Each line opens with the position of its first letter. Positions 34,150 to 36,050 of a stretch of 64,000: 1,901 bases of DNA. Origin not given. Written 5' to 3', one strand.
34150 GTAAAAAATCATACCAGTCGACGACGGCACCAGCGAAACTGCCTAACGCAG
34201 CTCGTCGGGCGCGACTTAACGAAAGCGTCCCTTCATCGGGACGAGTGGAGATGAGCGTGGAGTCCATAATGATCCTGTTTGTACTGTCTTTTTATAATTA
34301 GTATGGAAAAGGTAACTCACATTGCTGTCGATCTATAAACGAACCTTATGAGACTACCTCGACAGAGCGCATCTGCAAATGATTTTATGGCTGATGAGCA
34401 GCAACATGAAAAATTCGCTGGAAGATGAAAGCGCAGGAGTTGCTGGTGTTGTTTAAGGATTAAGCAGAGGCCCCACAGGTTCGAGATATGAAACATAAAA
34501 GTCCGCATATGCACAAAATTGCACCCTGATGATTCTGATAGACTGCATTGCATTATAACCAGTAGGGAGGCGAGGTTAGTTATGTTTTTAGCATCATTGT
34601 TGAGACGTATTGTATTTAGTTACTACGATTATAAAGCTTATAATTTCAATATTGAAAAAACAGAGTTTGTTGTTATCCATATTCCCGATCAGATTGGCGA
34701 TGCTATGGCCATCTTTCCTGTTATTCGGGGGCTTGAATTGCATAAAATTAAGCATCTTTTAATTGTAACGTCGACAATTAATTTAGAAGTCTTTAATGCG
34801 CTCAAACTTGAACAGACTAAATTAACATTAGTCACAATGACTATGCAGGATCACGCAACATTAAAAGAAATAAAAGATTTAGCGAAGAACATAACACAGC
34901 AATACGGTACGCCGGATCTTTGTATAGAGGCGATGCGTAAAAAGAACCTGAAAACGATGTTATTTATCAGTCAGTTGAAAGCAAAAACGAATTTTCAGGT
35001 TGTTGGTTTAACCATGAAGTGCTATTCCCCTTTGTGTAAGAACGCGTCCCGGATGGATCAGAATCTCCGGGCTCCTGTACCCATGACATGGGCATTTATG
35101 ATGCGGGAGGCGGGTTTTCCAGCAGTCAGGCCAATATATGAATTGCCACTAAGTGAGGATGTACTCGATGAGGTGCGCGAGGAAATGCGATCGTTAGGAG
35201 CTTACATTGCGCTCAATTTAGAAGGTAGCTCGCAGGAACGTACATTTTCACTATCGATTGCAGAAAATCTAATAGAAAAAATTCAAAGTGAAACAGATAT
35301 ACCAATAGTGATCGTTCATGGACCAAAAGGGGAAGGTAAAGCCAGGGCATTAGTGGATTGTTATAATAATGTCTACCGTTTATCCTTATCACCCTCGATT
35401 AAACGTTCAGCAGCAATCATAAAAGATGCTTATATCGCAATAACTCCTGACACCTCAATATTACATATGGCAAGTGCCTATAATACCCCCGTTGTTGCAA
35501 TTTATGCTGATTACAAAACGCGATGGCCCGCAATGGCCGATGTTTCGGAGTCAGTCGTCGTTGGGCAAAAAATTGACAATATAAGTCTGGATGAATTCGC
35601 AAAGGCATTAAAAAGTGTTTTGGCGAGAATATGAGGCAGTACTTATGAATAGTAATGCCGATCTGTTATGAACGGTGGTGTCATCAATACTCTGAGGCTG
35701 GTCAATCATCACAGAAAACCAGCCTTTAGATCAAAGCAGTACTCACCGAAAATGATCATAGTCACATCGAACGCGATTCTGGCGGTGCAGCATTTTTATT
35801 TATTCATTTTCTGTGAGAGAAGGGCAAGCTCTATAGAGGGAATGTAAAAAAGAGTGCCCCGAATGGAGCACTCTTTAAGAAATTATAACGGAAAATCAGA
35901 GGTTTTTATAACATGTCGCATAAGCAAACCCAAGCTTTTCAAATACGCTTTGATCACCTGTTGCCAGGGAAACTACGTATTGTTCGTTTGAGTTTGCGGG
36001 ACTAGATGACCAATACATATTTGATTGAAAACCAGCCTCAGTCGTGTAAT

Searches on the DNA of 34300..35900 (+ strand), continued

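Call 55: get_annotated_region(hit=H27, flank=1500)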
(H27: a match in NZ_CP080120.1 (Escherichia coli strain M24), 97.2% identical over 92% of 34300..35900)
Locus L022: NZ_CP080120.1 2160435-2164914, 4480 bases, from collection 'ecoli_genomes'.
description: Escherichia coli strain M24 chromosome, complete genome
organism: Escherichia coli strain M24 (NCBI taxid 562)
replicon: chromosome; assembly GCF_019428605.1
host: Homo sapiens; source: human, urinary tract infection; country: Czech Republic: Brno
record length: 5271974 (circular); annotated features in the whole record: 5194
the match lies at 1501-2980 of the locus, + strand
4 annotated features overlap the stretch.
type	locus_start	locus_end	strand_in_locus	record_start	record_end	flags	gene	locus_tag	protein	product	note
CDS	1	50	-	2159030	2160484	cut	amn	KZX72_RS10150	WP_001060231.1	AMP nucleosidase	-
CDS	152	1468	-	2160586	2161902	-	shiA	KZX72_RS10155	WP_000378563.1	shikimate transporter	-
CDS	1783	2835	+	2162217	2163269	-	-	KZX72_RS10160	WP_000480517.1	glycosyltransferase family 9 protein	-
CDS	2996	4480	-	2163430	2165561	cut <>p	-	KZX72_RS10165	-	Ig-like domain-containing protein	frameshifted; internal stop; incomplete; partial in the middle of a contig; missing N-terminus and C-terminus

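Call 56: get_annotated_region(hit=H32, flank=1500)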
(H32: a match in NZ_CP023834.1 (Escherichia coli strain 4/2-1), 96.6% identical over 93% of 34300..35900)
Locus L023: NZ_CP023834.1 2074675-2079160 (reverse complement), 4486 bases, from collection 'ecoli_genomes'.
description: Escherichia coli strain 4/2-1 chromosome, complete genome
organism: Escherichia coli strain 4/2-1 (NCBI taxid 562)
replicon: chromosome; assembly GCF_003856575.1
host: Homo sapiens; source: feces; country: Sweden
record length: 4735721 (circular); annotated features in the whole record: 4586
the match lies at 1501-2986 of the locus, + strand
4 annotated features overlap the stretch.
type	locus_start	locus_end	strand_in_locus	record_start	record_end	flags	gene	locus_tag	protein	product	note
CDS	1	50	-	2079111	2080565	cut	amn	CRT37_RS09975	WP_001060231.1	AMP nucleosidase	-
CDS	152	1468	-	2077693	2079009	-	shiA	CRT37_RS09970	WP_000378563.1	shikimate transporter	-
CDS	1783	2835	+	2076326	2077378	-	-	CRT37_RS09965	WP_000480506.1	glycosyltransferase family 9 protein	-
CDS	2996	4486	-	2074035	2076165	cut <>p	-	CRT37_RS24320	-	Ig-like domain-containing protein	frameshifted; incomplete; partial in the middle of a contig; missing N-terminus and C-terminus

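Call 57: get_annotated_region(hit=H36, flank=1500)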
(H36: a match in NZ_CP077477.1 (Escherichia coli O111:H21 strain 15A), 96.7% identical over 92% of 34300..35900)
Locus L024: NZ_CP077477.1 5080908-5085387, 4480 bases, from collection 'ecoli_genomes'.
description: Escherichia coli O111:H21 strain 15A chromosome, complete genome
organism: Escherichia coli O111:H21 strain 15A (NCBI taxid 660582)
replicon: chromosome; assembly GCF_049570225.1
host: Homo sapiens; source: missing; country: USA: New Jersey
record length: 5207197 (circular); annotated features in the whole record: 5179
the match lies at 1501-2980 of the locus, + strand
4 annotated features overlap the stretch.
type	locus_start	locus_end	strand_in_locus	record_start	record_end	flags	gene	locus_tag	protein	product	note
CDS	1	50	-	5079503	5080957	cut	amn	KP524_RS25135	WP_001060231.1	AMP nucleosidase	-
CDS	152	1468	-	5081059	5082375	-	shiA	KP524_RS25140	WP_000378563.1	shikimate transporter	-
CDS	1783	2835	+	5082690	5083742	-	-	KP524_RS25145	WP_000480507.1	glycosyltransferase family 9 protein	-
CDS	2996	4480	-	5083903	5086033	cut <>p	-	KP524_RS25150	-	Ig-like domain-containing protein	frameshifted; incomplete; partial in the middle of a contig; missing N-terminus and C-terminus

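Call 58: get_annotated_region(hit=H38, flank=1500)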
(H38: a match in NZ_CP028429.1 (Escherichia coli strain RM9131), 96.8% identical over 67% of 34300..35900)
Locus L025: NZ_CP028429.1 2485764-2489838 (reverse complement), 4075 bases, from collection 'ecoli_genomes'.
description: Escherichia coli strain RM9131 chromosome, complete genome
organism: Escherichia coli strain RM9131 (NCBI taxid 562)
replicon: chromosome; assembly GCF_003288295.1
host: Bos taurus; source: feces; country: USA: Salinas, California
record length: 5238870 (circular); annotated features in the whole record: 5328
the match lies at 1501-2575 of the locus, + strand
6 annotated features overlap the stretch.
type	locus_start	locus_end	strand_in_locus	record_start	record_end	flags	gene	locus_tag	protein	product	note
CDS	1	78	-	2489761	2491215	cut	amn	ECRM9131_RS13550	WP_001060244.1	AMP nucleosidase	-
CDS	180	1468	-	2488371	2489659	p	shiA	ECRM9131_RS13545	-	shikimate transporter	frameshifted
CDS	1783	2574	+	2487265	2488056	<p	-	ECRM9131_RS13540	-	glycosyltransferase family 9 protein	incomplete; partial in the middle of a contig; missing C-terminus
CDS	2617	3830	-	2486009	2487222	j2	-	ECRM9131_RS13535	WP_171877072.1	IS3-like element IS1203 family transposase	programmed frameshift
sequence_feature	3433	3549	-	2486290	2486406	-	-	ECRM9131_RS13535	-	-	AL1L pseudoknot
CDS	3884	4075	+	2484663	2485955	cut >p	pilV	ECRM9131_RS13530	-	shufflon system plasmid conjugative transfer pilus tip adhesin PilV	incomplete; partial in the middle of a contig; missing N-terminus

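Call 59: get_annotated_region(hit=H39, flank=1500)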
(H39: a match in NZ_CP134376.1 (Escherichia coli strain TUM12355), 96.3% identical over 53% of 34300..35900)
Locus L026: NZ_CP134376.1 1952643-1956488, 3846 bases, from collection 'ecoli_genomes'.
description: Escherichia coli strain TUM12355 chromosome, complete genome
organism: Escherichia coli strain TUM12355 (NCBI taxid 562)
replicon: chromosome; assembly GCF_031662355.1
host: Chicken; source: Brazilian imported chicken meats; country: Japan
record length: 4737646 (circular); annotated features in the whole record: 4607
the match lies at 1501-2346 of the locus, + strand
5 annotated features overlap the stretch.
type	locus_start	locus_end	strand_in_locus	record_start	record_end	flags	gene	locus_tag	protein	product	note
CDS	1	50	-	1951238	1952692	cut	amn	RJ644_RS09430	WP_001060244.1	AMP nucleosidase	-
CDS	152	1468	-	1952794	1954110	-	shiA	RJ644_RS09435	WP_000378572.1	shikimate transporter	-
CDS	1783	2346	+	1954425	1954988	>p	-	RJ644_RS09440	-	glycosyltransferase family 9 protein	incomplete; partial in the middle of a contig; missing C-terminus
CDS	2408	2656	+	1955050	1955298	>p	-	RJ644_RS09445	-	transposase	incomplete; partial in the middle of a contig; missing C-terminus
CDS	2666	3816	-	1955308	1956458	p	-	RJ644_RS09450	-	IS30-like element IS30 family transposase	frameshifted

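Call 64: search_dna_similar(query=L001:3965-4007:+, collection=ecoli_genomes, mode=near, max_rows=12, rows=spread)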
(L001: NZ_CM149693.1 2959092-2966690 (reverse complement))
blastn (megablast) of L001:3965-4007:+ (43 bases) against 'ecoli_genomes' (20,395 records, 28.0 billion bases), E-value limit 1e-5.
Records with a match: 770; places in all: 770; records where one place covers at least 80% of the query: 768.
Genomes with a match: 770 of 5426; with a place that covers at least 80% of the query: 768. Places per genome that has any: lowest 1, median 1, highest 1. On chromosomes: 770 places; on plasmids: 0.
Best place of each record, by identity: >=99% 767; 95-99% 3.
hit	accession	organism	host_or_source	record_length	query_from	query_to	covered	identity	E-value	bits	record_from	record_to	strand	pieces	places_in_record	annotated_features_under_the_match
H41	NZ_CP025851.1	Escherichia coli strain 510016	Homo sapiens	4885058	1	43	100%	100.0%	2e-13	81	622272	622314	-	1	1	glycosyltransferase family 9 protein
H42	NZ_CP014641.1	Escherichia coli strain BLK9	engineered variant of Escherichia coli ...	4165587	1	43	100%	100.0%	2e-13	81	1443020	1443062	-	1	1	glycosyltransferase family 9 protein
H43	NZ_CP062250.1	Escherichia coli strain AML002_par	not applicable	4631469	1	43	100%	100.0%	2e-13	81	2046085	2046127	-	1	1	glycosyltransferase family 9 protein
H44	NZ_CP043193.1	Escherichia coli O16:H48 strain PG20180063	mouse gut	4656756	1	43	100%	100.0%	2e-13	81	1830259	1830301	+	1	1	glycosyltransferase family 9 protein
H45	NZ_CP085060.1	Escherichia coli strain P30_L1_05.20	Homo sapiens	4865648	1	43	100%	100.0%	2e-13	81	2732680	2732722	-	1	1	glycosyltransferase family 9 protein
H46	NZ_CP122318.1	Escherichia coli strain HT873X1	missing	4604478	1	43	100%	100.0%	2e-13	81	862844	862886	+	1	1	glycosyltransferase family 9 protein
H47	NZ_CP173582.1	Escherichia coli strain 98195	Homo sapiens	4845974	1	43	100%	100.0%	2e-13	81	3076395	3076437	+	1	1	glycosyltransferase family 9 protein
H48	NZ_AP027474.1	Escherichia coli strain LR-03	Homo sapiens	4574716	1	43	100%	100.0%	2e-13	81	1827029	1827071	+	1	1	glycosyltransferase family 9 protein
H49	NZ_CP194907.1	Escherichia coli strain FAHZZU7007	Homo sapiens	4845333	1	43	100%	100.0%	2e-13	81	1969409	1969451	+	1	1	glycosyltransferase family 9 protein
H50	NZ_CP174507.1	Escherichia coli strain Trp01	lab stock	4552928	1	43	100%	100.0%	2e-13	81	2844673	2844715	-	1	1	glycosyltransferase family 9 protein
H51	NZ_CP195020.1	Escherichia coli strain OV2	Laboratory strain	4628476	1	43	100%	100.0%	2e-13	81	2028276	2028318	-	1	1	glycosyltransferase family 9 protein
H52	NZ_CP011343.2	Escherichia coli K-12 strain K-12 substr. GM4792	-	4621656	1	30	70%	100.0%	4e-6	57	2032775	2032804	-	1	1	glycosyltransferase family 9 protein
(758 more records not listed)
